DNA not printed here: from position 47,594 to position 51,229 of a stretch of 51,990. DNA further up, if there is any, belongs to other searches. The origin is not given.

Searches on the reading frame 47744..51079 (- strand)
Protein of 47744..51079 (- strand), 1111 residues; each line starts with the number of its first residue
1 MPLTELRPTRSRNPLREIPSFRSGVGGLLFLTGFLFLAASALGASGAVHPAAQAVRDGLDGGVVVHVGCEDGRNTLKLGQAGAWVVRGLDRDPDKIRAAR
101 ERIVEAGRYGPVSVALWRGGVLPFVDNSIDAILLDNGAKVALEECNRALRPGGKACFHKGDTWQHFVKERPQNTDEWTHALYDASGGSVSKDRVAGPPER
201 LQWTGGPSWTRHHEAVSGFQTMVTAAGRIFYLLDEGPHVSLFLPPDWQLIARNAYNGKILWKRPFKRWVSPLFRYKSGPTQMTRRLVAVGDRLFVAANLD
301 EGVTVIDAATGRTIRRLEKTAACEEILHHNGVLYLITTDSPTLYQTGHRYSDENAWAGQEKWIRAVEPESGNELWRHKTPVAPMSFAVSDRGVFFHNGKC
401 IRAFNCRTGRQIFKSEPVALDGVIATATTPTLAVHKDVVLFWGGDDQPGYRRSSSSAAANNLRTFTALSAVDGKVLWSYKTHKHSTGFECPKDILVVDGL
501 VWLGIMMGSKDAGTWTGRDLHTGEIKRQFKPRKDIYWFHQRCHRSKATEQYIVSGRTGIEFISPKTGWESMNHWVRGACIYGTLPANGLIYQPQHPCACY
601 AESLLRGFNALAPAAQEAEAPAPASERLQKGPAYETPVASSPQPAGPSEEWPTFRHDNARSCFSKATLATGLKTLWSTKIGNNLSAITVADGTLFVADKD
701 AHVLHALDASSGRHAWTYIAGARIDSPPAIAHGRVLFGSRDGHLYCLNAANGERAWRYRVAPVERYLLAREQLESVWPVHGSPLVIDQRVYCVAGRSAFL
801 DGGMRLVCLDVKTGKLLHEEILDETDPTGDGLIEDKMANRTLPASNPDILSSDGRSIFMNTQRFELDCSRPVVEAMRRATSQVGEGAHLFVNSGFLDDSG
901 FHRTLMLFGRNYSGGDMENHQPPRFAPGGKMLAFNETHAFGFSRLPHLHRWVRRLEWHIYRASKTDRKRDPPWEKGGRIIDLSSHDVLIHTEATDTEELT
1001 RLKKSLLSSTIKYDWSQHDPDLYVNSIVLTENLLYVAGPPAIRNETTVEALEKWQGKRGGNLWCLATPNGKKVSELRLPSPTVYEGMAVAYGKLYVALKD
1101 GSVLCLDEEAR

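Call 79: search_protein_families(library=pfam, proteins=[window:47744-51079:-], max_evalue=0.001)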
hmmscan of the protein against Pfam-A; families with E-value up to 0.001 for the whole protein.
window:47744-51079:- (1111 aa): 5 families
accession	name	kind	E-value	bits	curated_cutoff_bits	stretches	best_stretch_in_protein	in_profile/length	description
PF13360.13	PQQ_2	-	9.4e-32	111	27.6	2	673-824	14-148/233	Outer membrane protein assembly factor BamB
PF01011.28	PQQ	-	3.7e-13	49.5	26.7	0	241-318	491-575/595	Glucose/ethanol/alcohol dehydrogenase, beta-propeller domain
PF13570.13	Beta-prop_ACSF4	-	4.8e-12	46.3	133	1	673-760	40-131/329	Beta-alanine-activating enzyme, beta-propeller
PF13649.12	Methyltransf_25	-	6e-08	33.7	27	1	64-153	1-97/97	Methyltransferase domain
PF08241.18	Methyltransf_11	-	1.1e-07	32.8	21.2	1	66-157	2-95/95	Methyltransferase domain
